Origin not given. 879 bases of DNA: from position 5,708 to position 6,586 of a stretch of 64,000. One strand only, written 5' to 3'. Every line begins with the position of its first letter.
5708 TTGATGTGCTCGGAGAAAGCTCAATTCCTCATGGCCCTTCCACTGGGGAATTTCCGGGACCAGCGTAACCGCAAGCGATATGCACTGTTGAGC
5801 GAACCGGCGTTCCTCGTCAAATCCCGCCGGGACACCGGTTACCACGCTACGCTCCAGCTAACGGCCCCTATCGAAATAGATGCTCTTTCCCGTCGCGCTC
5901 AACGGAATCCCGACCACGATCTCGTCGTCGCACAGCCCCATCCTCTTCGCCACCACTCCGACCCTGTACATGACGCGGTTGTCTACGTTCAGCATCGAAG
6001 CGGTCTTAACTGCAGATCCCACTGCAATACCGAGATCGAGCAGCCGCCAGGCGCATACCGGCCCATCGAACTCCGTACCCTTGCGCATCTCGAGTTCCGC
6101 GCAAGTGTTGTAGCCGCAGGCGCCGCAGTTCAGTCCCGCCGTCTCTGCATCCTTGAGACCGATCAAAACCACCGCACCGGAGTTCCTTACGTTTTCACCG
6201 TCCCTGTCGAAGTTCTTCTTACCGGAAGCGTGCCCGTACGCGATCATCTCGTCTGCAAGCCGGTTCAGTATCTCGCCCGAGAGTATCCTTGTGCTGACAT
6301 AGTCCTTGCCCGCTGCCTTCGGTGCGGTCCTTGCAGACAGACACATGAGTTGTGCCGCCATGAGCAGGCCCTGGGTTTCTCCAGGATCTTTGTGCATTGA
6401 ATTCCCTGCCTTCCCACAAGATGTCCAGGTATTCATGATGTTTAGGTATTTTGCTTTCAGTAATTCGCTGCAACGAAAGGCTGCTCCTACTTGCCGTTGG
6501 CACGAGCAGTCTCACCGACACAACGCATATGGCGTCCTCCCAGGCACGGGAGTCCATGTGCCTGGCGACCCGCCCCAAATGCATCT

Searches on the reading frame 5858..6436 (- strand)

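Call 65: search_protein_families(library=pfam, proteins=[window:5858-6436:-], max_evalue=0.001)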
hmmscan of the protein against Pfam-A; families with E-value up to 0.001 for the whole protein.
window:5858-6436:- (192 aa): 2 families
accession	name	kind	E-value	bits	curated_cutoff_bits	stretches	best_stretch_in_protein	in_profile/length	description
PF09918.14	DUF2148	-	7.7e-33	112.7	25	1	124-190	1-68/68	Uncharacterized protein containing a ferredoxin domain (DUF2148)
PF04060.18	FeS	-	0.00011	22.3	23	1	101-115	3-17/33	Putative Fe-S cluster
